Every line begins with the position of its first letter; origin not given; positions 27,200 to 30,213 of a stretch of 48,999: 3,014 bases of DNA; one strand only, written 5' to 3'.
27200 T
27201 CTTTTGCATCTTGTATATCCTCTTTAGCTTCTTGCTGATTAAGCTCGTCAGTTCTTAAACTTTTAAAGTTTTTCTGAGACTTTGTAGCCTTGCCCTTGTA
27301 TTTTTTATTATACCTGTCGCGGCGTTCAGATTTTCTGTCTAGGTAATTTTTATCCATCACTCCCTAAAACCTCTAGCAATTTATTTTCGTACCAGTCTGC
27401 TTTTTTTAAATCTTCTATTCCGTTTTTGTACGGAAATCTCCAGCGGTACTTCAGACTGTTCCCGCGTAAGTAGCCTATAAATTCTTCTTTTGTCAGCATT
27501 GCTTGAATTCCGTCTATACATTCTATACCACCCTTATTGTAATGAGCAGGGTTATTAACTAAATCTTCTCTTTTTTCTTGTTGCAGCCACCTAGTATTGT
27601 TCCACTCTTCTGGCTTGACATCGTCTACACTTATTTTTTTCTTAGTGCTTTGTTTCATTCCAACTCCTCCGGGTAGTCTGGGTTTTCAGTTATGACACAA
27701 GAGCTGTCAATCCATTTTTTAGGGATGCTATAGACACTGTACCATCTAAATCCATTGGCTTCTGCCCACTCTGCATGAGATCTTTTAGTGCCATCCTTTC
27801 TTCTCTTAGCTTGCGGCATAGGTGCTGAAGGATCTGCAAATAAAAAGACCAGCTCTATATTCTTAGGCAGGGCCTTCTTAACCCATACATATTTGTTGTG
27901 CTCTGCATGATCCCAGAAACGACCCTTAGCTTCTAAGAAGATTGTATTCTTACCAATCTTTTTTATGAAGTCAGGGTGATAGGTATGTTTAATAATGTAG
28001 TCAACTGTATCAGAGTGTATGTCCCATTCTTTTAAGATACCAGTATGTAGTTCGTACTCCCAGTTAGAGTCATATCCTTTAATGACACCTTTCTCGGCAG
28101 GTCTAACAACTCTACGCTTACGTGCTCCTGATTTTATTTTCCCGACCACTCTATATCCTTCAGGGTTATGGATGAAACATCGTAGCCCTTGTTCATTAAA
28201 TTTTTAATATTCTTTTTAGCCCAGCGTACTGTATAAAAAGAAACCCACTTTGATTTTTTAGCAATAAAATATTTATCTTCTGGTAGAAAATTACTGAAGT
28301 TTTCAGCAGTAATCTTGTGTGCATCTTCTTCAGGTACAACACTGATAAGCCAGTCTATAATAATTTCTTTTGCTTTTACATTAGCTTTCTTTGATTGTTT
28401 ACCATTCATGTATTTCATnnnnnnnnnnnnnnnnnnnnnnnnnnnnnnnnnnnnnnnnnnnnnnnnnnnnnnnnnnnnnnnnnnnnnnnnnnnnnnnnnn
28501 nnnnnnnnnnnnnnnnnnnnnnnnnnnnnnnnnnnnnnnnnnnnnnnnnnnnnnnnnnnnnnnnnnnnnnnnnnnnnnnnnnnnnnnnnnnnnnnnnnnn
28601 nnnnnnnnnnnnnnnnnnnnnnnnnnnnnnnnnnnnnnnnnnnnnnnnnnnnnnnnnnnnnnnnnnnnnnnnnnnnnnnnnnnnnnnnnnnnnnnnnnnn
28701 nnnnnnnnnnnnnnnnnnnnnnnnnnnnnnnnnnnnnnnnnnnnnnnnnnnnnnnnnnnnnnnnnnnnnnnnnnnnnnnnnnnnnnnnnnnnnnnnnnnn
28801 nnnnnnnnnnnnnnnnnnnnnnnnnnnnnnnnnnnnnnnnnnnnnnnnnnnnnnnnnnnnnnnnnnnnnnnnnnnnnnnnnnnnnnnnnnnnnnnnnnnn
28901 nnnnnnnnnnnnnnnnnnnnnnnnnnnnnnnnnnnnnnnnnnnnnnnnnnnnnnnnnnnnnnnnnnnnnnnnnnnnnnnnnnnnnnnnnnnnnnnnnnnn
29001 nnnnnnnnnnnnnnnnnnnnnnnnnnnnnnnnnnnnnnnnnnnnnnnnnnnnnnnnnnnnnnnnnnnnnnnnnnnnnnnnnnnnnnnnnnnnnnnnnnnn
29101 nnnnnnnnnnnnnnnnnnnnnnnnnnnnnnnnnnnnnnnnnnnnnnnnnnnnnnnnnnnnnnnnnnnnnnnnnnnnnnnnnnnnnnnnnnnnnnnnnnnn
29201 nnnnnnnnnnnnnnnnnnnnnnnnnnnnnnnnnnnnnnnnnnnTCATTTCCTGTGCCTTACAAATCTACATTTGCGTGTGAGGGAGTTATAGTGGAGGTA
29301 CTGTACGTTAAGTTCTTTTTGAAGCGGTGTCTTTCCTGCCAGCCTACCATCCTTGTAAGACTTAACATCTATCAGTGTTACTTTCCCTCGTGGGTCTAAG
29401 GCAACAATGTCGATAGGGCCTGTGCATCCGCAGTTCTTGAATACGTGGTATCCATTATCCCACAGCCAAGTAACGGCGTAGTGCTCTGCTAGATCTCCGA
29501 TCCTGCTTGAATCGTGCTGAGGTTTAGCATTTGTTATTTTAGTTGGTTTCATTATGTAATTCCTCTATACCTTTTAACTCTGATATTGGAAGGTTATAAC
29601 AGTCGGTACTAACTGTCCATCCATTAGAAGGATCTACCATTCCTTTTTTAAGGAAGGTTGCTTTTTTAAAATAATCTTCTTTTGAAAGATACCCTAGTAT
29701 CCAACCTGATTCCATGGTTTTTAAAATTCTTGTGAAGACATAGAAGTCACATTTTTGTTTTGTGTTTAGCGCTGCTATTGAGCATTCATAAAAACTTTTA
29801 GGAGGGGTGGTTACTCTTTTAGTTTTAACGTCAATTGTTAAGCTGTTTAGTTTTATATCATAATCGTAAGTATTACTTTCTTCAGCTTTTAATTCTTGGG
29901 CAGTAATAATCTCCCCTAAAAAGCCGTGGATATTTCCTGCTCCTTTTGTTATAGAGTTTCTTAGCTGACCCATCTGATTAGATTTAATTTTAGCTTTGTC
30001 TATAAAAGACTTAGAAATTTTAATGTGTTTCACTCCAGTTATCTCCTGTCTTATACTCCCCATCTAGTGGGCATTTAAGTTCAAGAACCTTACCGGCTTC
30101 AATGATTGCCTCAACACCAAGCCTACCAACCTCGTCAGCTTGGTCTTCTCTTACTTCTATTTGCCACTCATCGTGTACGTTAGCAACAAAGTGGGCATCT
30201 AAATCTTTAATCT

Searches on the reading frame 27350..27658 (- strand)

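Call 57: search_protein_families(library=phrogs, proteins=[window:27350-27658:-], max_evalue=0.001)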
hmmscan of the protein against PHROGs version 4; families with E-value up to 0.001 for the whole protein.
window:27350-27658:- (102 aa): 20 families
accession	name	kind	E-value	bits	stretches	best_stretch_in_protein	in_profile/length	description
phrog_236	-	other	7e-30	106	1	20-99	227-306/431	nucleotide kinase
phrog_1689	-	other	1.6e-27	97.9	1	17-99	151-235/243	nucleotide kinase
phrog_23238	-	unknown function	1.2e-22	81.6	1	27-98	121-193/196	-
phrog_4897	-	other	9e-21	75.8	1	14-99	95-181/186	kinase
phrog_4943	-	unknown function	2.9e-20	74.4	1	9-98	65-159/166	-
phrog_2585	-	other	2.1e-18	68.3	1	15-93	79-162/175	nucleotide kinase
phrog_10602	-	other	1.7e-16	61.7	1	30-98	95-163/168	nucleotide kinase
phrog_11324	-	other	9.1e-15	56.4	1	28-96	5-69/139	nucleotide kinase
phrog_4472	-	other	1.6e-13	51.4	1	28-99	8-78/100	nucleotide kinase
phrog_18538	-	unknown function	1.1e-10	42.6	1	32-97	3-70/159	-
phrog_2781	-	unknown function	2.1e-10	42.1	1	22-90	165-236/253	-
phrog_4824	-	unknown function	2.3e-08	35.1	1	35-93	7-58/128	-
phrog_11450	-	unknown function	4e-08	33.6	1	22-96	314-386/394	-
phrog_2387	-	other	8.4e-08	33.5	1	32-98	3-71/147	nucleotide kinase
phrog_5839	-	unknown function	7e-07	30.3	1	31-97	5-66/128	-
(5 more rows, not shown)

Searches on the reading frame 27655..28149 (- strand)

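Call 57: search_protein_families(library=phrogs, proteins=[window:27655-28149:-], max_evalue=0.001)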
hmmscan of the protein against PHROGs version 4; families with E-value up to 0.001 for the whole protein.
window:27655-28149:- (164 aa): 3 families
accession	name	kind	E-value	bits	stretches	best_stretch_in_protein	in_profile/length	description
phrog_945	-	DNA, RNA and nucleotide metabolism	2.4e-35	122.4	1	20-154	8-136/145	endonuclease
phrog_14437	-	DNA, RNA and nucleotide metabolism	2.3e-23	82.9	1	72-141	2-71/79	endonuclease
phrog_28191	-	unknown function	5.6e-11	43.2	1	28-136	85-193/255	-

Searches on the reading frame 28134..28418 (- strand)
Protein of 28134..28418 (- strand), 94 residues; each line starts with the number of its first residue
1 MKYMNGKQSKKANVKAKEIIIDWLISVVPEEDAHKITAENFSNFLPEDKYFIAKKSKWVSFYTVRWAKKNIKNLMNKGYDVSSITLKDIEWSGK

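Call 58: search_protein_families(library=phrogs, proteins=[window:28134-28418:-], max_evalue=0.01)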
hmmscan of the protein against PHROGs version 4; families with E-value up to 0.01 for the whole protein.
window:28134-28418:- (94 aa): 1 family
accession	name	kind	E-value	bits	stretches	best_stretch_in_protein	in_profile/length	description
phrog_37981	-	unknown function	1.6e-49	167.4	1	1-94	1-96/98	-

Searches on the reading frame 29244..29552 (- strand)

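Call 57: search_protein_families(library=phrogs, proteins=[window:29244-29552:-], max_evalue=0.001)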
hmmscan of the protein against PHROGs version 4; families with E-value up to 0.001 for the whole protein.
window:29244-29552:- (102 aa): 2 families
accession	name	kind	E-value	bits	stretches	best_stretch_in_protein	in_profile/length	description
phrog_5018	-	unknown function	2.7e-06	28.6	1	13-78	2-66/134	-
phrog_23404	-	unknown function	4.3e-05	24.5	1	21-67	1-46/114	-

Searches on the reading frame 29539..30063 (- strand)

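Call 57: search_protein_families(library=phrogs, proteins=[window:29539-30063:-], max_evalue=0.001)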
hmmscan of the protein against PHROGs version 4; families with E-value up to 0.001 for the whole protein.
window:29539-30063:- (174 aa): 1 family
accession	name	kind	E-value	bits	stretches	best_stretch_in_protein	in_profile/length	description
phrog_18407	-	unknown function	0.00032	21.7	0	35-170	38-159/162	-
